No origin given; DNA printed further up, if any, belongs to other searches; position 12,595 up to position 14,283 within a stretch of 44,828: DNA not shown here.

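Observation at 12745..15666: Second radical SAM/SPASM paralog with its own 35-aa peptide, a nucleotidyltransferase and a P-loop kinase, lying between tRNA-His and hisS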

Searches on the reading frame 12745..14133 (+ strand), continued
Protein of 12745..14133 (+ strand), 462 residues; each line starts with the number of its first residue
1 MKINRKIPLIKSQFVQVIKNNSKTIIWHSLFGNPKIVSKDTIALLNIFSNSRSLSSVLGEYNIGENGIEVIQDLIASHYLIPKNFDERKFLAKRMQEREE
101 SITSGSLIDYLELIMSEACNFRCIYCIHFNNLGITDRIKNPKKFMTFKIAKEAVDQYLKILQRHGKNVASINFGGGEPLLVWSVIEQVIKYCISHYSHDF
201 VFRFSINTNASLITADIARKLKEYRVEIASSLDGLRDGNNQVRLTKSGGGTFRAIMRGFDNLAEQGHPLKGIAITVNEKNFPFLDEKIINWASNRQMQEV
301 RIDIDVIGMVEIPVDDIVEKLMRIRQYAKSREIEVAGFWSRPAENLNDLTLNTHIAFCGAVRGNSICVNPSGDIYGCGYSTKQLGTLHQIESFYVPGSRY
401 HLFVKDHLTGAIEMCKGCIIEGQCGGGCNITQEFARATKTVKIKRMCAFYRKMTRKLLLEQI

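Call 84: find_related_loci(query=A1, collection=viral_contigs, flank=4000)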
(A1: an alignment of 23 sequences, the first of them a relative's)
Query A1 (462 aa) in viral_contigs; peptide patterns used: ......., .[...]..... (x = any residue, [..] = any of these).
153 stretches matched a pattern; 20 encode a relative of the query (tblastn E <= 1e-3); 20 distinct loci.
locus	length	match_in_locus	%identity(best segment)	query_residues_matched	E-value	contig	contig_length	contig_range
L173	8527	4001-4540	28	111-289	4e-16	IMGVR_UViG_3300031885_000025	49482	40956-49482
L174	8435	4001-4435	29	115-276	7e-15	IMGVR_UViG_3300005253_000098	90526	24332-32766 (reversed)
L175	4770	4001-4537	26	86-265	3e-8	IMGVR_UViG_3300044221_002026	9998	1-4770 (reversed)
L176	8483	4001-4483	28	86-243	3e-8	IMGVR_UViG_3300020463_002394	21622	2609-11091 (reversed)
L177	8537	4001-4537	26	86-265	7e-8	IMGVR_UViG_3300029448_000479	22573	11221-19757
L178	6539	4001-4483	27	86-243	8e-8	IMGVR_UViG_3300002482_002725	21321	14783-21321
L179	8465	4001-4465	25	110-262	7e-7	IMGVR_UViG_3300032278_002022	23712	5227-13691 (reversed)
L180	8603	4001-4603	20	92-303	3e-6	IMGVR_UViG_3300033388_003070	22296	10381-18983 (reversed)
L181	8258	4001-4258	28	92-186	3e-6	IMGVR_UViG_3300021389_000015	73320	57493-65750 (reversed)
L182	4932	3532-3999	27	96-243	4e-6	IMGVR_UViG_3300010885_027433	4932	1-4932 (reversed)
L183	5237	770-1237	27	96-243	4e-6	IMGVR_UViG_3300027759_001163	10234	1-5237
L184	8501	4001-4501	25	89-243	7e-6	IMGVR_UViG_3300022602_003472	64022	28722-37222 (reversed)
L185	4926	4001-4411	24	108-243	1e-5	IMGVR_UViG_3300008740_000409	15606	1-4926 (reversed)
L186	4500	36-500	25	101-243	1e-5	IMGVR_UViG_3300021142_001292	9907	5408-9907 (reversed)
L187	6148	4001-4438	23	111-243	2e-5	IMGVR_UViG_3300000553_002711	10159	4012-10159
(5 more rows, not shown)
